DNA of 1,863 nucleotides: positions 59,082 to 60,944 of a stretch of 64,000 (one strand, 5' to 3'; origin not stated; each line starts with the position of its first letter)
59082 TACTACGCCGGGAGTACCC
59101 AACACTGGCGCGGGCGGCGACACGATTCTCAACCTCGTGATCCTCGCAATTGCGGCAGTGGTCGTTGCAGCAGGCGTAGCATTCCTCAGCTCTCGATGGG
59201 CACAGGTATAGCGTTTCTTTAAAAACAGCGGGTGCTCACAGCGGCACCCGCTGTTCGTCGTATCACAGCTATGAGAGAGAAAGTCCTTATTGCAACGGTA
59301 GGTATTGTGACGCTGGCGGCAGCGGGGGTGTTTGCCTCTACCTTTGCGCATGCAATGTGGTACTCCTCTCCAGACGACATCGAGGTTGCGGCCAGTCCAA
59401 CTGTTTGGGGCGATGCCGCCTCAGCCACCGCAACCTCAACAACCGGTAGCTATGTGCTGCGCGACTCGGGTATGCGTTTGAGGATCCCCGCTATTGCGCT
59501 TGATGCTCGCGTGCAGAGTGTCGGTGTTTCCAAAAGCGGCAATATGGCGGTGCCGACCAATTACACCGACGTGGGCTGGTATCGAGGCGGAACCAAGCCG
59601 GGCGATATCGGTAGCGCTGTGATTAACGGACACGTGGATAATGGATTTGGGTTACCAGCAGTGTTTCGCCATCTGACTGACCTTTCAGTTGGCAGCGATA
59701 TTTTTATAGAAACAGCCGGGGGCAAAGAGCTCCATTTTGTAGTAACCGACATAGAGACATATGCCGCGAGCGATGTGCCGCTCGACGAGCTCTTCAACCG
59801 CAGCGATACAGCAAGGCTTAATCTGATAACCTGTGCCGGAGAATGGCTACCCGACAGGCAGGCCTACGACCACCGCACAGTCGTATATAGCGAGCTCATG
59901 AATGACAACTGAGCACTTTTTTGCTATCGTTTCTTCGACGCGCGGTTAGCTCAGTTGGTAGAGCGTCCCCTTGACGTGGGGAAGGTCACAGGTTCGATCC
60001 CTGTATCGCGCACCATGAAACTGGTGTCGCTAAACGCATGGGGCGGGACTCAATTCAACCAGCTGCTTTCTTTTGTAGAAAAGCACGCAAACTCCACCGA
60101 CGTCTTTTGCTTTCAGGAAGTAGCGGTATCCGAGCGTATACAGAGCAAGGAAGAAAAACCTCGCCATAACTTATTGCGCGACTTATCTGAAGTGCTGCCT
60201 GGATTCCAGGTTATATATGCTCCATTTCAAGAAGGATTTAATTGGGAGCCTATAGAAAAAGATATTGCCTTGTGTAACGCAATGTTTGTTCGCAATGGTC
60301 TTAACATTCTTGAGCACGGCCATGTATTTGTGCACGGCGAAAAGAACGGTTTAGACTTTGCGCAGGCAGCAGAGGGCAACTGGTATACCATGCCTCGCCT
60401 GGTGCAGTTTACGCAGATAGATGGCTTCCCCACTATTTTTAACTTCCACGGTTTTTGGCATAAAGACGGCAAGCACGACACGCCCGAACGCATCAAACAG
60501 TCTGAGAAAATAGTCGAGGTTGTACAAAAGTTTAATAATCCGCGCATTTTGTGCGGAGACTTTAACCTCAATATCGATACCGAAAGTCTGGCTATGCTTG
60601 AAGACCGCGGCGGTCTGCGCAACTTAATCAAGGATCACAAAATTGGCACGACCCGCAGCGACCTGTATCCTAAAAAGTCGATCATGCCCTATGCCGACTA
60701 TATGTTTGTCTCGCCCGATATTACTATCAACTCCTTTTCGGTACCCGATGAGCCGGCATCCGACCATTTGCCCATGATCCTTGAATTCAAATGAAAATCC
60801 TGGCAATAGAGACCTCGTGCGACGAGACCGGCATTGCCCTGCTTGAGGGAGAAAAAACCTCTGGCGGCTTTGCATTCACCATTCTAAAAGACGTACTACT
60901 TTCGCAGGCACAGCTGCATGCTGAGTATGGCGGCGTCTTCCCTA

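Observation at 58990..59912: Sortase paired with a minimal 73 aa substrate that is little more than a sorting signal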

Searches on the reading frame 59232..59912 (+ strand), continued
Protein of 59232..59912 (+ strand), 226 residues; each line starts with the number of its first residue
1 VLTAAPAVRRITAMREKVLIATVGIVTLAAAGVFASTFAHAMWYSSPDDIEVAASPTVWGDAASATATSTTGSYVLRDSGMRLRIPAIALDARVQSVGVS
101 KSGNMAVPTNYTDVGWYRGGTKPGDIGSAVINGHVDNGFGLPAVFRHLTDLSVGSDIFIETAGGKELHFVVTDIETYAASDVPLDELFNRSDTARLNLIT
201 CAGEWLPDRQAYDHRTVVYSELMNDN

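Call 52: fold_search(model_id=the predicted structure, library=pdb)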
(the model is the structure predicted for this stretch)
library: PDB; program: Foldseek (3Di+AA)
matches with E <= 10: 448; with E <= 0.001: 116
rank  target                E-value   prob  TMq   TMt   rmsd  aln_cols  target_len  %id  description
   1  6bwe_B                6.1e-10  1.00  0.54  0.62   2.8       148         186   21  Sortase A from Corynebacterium diphtheriae, lid mutant (released 2017-12-27)
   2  5k9a                  6.5e-10  1.00  0.53  0.52   3.5       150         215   21  Sortase A from Corynebacterium diphtheriae (released 2016-06-15)
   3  6bwe_A                7.3e-10  1.00  0.52  0.59   4.2       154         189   21  Sortase A from Corynebacterium diphtheriae, lid mutant (released 2017-12-27)
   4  3rbj_B                7.3e-10  1.00  0.53  0.60   3.7       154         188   21  Crystal Structure of the lid-mutant of Streptococcus agalactiae Sortase C1 (released 2011-09-07)
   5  3rbi_B                7.7e-10  1.00  0.53  0.58   3.3       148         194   22  The Type III Crystal Structure of Streptococcus agalactiae Sortase C1 (released 2011-09-07)
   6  3tbe_F                7.7e-10  1.00  0.51  0.57   3.4       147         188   22  The crystal structure of the complex of Streptococcus agalactiae sortase C1 and MTSET (released 2011-10-26)
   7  3tbe_C                9.8e-10  1.00  0.52  0.59   3.2       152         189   20  The crystal structure of the complex of Streptococcus agalactiae sortase C1 and MTSET (released 2011-10-26)
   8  3tbe_A                1.0e-09  1.00  0.52  0.57   3.2       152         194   20  The crystal structure of the complex of Streptococcus agalactiae sortase C1 and MTSET (released 2011-10-26)
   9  6ixz_B                1.0e-09  1.00  0.51  0.61   3.1       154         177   19  X-ray structure of sortase C from Clostridium perfringens SM101 (released 2019-08-14)
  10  3tbe_B                1.1e-09  1.00  0.53  0.58   3.1       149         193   22  The crystal structure of the complex of Streptococcus agalactiae sortase C1 and MTSET (released 2011-10-26)
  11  2xwg_D                1.1e-09  1.00  0.55  0.63   5.5       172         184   19  Crystal structure of sortase C-1 from Actinomyces oris (formerly Actinomyces naeslundii) (released 2011-02-23)
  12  3tbe_D                1.4e-09  1.00  0.51  0.56   3.4       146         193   23  The crystal structure of the complex of Streptococcus agalactiae sortase C1 and MTSET (released 2011-10-26)
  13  3tbe_E                1.5e-09  1.00  0.54  0.59   3.5       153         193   22  The crystal structure of the complex of Streptococcus agalactiae sortase C1 and MTSET (released 2011-10-26)
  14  4g1j_B                1.5e-09  1.00  0.51  0.55   3.4       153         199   21  Sortase C1 of GBS Pilus Island 1 (released 2012-12-05)
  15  4g1j_A                1.6e-09  1.00  0.51  0.54   3.7       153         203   21  Sortase C1 of GBS Pilus Island 1 (released 2012-12-05)
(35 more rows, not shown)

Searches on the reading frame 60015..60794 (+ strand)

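Call 6: search_protein_families(library=ncbifam, proteins=[window:60015-60794:+], max_evalue=0.1)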
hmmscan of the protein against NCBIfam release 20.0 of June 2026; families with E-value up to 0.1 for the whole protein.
window:60015-60794:+ (259 aa): 5 families
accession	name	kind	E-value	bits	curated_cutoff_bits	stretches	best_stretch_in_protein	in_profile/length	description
NF003842.0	PRK05421.1-4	equivalog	0.00015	21.2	144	1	161-259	163-256/259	endonuclease/exonuclease/phosphatase family protein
TIGR00633.1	xth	equivalog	0.00071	19.2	99.05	0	2-48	2-48/255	exodeoxyribonuclease III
TIGR00195.1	exoDNase_III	equivalog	0.00098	18.8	182.55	0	1-47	1-46/254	exodeoxyribonuclease III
NF003840.0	PRK05421.1-2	equivalog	0.0023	17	163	1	160-259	186-279/282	endonuclease/exonuclease/phosphatase family protein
NF003841.0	PRK05421.1-3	equivalog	0.035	13.6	223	1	161-259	168-259/261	endonuclease/exonuclease/phosphatase family protein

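Call 7: search_protein_families(library=pfam, proteins=[window:60015-60794:+], max_evalue=0.1)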
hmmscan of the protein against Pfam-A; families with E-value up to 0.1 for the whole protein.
window:60015-60794:+ (259 aa): 2 families
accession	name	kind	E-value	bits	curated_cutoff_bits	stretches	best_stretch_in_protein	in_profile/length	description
PF03372.29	Exo_endo_phos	-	1.2e-10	42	24.5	1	5-251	2-225/225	Endonuclease/Exonuclease/phosphatase family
PF14529.12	Exo_endo_phos_2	-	0.019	15.3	27.4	1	162-254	17-116/117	Endonuclease-reverse transcriptase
